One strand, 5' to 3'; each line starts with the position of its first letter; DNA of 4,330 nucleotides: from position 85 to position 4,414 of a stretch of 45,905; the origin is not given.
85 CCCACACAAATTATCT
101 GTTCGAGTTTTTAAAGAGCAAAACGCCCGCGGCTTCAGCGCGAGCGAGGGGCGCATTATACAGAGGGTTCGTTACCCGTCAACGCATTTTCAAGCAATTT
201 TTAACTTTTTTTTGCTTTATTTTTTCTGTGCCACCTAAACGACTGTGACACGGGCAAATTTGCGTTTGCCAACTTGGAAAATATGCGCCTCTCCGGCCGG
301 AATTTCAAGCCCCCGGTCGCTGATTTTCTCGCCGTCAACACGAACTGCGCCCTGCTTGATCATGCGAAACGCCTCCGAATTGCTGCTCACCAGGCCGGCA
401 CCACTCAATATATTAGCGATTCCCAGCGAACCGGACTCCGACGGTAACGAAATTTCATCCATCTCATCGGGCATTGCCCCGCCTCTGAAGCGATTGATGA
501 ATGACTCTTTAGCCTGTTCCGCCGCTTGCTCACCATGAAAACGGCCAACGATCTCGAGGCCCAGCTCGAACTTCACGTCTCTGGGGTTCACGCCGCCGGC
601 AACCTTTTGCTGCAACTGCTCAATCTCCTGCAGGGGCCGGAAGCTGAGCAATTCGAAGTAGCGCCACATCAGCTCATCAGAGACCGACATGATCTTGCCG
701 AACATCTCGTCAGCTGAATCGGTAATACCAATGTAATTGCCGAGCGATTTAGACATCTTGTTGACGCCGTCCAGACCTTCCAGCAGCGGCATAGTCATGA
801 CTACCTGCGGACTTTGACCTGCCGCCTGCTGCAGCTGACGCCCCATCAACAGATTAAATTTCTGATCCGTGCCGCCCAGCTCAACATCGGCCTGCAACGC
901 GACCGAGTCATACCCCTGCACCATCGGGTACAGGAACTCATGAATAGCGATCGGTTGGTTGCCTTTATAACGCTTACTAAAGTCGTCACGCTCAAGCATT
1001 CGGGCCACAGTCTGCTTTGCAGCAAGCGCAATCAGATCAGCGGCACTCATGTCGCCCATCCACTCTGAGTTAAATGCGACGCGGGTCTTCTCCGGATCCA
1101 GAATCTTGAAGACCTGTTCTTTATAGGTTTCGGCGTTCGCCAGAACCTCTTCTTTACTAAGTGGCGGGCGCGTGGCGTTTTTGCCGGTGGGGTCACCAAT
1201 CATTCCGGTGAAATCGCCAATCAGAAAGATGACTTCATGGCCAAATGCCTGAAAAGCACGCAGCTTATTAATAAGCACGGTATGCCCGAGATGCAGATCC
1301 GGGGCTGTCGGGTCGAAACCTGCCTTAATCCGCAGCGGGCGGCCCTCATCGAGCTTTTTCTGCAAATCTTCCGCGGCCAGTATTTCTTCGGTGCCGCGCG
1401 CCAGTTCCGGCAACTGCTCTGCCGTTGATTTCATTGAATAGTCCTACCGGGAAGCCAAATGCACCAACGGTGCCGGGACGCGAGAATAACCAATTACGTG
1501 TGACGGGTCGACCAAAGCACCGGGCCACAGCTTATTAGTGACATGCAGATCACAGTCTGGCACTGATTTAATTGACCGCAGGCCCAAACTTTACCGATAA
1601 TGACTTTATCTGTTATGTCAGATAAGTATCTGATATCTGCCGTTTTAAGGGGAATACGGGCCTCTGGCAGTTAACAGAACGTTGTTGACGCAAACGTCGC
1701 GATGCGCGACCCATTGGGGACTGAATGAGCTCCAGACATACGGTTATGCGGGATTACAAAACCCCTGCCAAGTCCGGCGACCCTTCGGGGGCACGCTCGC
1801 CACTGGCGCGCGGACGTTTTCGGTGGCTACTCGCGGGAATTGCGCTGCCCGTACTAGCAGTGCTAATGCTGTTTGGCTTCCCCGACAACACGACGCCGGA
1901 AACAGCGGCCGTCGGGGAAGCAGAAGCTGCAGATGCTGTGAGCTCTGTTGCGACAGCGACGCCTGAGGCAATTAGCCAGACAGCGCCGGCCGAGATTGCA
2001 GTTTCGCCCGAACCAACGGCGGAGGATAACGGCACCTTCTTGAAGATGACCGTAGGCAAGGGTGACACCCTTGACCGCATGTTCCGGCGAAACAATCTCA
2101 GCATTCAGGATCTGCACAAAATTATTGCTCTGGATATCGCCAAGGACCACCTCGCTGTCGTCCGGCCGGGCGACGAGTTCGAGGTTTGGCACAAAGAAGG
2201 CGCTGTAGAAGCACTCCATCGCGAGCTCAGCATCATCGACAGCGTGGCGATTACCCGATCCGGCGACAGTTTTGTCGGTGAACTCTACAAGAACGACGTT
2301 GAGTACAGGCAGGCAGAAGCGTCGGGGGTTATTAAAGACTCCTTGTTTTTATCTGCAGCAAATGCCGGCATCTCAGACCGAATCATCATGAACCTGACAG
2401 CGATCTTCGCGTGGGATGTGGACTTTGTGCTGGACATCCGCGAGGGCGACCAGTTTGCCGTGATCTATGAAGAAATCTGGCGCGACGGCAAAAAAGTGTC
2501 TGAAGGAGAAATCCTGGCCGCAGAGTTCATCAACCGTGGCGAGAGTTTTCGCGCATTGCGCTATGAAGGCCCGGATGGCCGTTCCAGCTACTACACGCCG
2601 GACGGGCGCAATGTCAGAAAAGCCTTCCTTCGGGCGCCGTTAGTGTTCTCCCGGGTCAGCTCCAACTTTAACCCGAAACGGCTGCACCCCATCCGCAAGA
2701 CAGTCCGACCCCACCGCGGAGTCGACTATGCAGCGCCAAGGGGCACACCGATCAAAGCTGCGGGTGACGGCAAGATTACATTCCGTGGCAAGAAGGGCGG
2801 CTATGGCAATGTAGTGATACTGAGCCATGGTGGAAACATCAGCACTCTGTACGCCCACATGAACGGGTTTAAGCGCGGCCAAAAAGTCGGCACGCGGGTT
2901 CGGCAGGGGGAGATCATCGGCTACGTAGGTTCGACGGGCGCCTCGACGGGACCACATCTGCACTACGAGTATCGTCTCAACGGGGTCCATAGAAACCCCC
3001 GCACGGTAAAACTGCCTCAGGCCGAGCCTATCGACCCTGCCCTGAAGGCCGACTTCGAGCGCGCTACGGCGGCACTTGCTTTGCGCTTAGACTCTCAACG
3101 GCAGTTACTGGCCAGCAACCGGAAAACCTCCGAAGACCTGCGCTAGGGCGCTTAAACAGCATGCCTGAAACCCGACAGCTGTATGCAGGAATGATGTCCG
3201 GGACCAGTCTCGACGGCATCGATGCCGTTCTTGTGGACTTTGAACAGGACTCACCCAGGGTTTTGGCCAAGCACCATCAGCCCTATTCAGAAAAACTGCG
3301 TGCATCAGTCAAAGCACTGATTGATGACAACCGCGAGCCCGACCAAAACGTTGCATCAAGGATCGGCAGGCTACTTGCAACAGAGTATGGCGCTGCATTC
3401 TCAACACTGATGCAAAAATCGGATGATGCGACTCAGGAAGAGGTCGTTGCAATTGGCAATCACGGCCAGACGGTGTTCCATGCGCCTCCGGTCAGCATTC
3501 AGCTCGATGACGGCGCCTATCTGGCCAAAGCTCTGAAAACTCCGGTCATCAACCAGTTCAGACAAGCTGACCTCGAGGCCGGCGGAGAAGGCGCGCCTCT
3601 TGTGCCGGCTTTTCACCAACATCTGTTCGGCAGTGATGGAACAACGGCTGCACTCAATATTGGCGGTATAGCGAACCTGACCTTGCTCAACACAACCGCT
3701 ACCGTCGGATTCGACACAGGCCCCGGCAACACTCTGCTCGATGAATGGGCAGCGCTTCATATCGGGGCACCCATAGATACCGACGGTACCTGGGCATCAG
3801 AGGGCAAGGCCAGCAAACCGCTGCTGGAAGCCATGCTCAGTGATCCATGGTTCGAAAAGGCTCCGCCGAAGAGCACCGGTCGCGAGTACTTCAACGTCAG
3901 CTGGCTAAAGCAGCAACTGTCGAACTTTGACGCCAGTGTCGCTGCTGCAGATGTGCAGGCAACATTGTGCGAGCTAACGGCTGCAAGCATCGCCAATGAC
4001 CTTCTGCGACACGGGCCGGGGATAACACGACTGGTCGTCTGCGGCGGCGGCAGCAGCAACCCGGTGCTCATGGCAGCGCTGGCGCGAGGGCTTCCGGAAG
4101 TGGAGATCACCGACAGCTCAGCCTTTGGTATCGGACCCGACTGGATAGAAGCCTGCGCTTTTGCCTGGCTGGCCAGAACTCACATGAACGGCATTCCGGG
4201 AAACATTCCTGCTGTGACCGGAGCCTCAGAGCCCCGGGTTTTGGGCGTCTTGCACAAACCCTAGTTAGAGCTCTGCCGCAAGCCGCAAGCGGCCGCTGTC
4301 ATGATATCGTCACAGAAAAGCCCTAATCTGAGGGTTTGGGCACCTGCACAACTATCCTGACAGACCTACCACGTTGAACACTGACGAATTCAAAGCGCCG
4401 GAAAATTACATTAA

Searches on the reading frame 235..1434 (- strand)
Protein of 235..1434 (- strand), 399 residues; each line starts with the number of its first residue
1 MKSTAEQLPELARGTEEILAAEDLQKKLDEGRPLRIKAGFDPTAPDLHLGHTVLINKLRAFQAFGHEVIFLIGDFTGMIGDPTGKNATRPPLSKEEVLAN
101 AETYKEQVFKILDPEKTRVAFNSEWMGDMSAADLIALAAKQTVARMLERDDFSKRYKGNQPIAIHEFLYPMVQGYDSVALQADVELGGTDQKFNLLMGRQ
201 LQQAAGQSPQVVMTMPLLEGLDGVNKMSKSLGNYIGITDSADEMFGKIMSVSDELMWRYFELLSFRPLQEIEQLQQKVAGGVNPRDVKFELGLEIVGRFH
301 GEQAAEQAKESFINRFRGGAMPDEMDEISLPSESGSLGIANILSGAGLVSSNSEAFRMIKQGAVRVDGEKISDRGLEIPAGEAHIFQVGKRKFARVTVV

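Call 19: search_protein_families(library=ncbifam, max_evalue=1e-10, proteins=[window:235-1434:-])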
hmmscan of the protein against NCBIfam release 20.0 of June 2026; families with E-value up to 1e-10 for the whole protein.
window:235-1434:- (399 aa): 3 families
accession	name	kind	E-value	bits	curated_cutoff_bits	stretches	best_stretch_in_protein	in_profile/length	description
TIGR00234.1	tyrS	equivalog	1.2e-124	416.6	113.8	1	7-398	7-405/406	tyrosine--tRNA ligase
NF006330.0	PRK08560.1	equivalog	2.6e-30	105.6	220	1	5-249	4-246/342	tyrosine--tRNA ligase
TIGR00233.1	trpS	equivalog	5.4e-13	48.9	176.75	1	35-251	4-218/328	tryptophan--tRNA ligase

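Call 47: find_homologous_proteins(query=window:235-1434:-, max_evalue=1e-60)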
Query window:235-1434:- (399 aa): 8000 proteins with E <= 1e-60 among 8000 candidates; the best 120 are listed.
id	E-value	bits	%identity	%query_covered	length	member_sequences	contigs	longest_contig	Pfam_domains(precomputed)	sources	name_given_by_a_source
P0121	3.8e-259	877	100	100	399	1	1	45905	PF00579.32,PF01479.31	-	-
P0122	1.4e-218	744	84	100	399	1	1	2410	PF22421.2,PF00579.32,PF01479.31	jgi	jgi:tyrosyl-tRNA synthetase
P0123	3.1e-217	739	83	100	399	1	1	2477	PF00579.32,PF01479.31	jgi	jgi:tyrosyl-tRNA synthetase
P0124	7.4e-217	738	82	100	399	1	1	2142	PF00579.32,PF01479.31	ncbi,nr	ncbi:MAG: tyrosine--tRNA ligase [Gammaproteobacteria bacterium]|nr:tyrosine--tRNA ligase [Gammaprote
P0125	9.3e-217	738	82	100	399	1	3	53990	PF22421.2,PF00579.32,PF01479.31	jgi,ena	-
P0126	6.5e-216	735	83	100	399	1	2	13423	PF00579.32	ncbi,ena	-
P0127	1.3e-214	731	81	100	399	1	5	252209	PF22421.2,PF00579.32,PF01479.31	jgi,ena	-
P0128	6.4e-213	725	81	100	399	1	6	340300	PF22421.2,PF00579.32,PF01479.31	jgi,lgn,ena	-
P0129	2.1e-212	723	79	100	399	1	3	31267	PF22421.2,PF00579.32,PF01479.31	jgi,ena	-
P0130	4.2e-212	722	80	100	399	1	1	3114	PF22421.2,PF00579.32,PF01479.31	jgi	-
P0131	2.6e-211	720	80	100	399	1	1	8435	PF22421.2,PF00579.32,PF01479.31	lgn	-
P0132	4.9e-211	719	80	100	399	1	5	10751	PF22421.2,PF00579.32,PF01479.31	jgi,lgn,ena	-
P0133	2.3e-210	717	80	100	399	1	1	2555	PF22421.2,PF00579.32,PF01479.31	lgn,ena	-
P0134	3.0e-210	716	80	100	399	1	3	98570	PF22421.2,PF00579.32,PF01479.31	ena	-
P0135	3.0e-210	716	80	100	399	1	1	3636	PF22421.2,PF00579.32,PF01479.31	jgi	jgi:tyrosyl-tRNA synthetase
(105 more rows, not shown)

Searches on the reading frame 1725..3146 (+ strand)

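Call 19: search_protein_families(library=ncbifam, max_evalue=1e-10, proteins=[window:1725-3146:+])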
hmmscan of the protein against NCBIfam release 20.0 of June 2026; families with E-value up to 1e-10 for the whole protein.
window:1725-3146:+ (473 aa): 8 families
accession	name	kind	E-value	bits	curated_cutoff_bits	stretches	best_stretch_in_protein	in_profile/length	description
NF053824.1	PdgNdpepShyC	equivalog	1.1e-102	344.1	700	1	74-464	44-428/429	peptidoglycan DD-endopeptidase ShyC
NF053825.1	PdgNdpepShyA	equivalog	5.7e-60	203.2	700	1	107-456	73-420/425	peptidoglycan DD-endopeptidase ShyA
NF008652.0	PRK11649.1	equivalog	1.7e-57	195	341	1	69-444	56-425/439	murein DD-endopeptidase MepM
NF052530.1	Heli_ShapePgp3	exception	3.8e-20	72.1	300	1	304-425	143-260/270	peptidoglycan metallopeptidase Pgp3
NF050804.1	CellDivDipMCaul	equivalog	1.5e-18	66.9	900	1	331-440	529-630/634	cell division endopeptidase DipM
NF052336.1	PdgHdaseHSB100310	equivalog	1.2e-14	54.5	500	1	327-421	54-146/316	peptidoglycan hydrolase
NF040883.1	amid_act_ActS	equivalog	2.9e-14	52.9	375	1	331-425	137-229/242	amidase activator ActS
NF052529.1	PG_M23_Pgp6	exception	7.1e-14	51.3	600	1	330-426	335-429/452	peptidoglycan metallopeptidase Pgp6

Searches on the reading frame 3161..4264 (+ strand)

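Call 19: search_protein_families(library=ncbifam, max_evalue=1e-10, proteins=[window:3161-4264:+])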
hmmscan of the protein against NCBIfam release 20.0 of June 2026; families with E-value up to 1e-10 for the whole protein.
window:3161-4264:+ (367 aa): 14 families
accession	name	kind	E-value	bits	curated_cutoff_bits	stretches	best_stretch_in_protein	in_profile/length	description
NF007139.0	PRK09585.1-3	equivalog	2.6e-130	434.8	367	1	5-365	3-368/370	anhydro-N-acetylmuramic acid kinase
NF007138.0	PRK09585.1-1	equivalog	1.2e-103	347.1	588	1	8-365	6-365/370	anhydro-N-acetylmuramic acid kinase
NF007148.0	PRK09585.3-2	equivalog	1.4e-102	343.3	387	1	4-366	7-384/386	anhydro-N-acetylmuramic acid kinase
NF007140.0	PRK09585.1-4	equivalog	3.2e-97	326.1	605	1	6-365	14-380/382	anhydro-N-acetylmuramic acid kinase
NF007146.0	PRK09585.2-6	equivalog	2e-91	306.7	440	1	10-364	5-365/391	anhydro-N-acetylmuramic acid kinase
NF007141.0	PRK09585.1-5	equivalog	1.1e-86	291.1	352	1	8-367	6-367/370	anhydro-N-acetylmuramic acid kinase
NF007143.0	PRK09585.2-2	equivalog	4.6e-77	259.4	533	1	9-366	4-380/382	anhydro-N-acetylmuramic acid kinase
NF007145.0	PRK09585.2-5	equivalog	7.8e-72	242.7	514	1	10-367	5-378/379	anhydro-N-acetylmuramic acid kinase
NF007151.0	PRK09585.3-6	equivalog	1.1e-67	228.4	599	1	4-363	11-393/396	anhydro-N-acetylmuramic acid kinase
NF007142.0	PRK09585.2-1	equivalog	3.8e-66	223.6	435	1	6-364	4-379/384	anhydro-N-acetylmuramic acid kinase AnmK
NF007150.0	PRK09585.3-5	equivalog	3.3e-60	204.1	585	1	10-366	7-384/393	anhydro-N-acetylmuramic acid kinase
NF007149.0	PRK09585.3-4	equivalog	4.6e-53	180.4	616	1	7-344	18-376/399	anhydro-N-acetylmuramic acid kinase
NF007147.0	PRK09585.3-1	equivalog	3.6e-50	171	822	1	10-363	5-360/393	anhydro-N-acetylmuramic acid kinase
NF007144.0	PRK09585.2-3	equivalog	1.1e-48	166.2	436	1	8-366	8-357/358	anhydro-N-acetylmuramic acid kinase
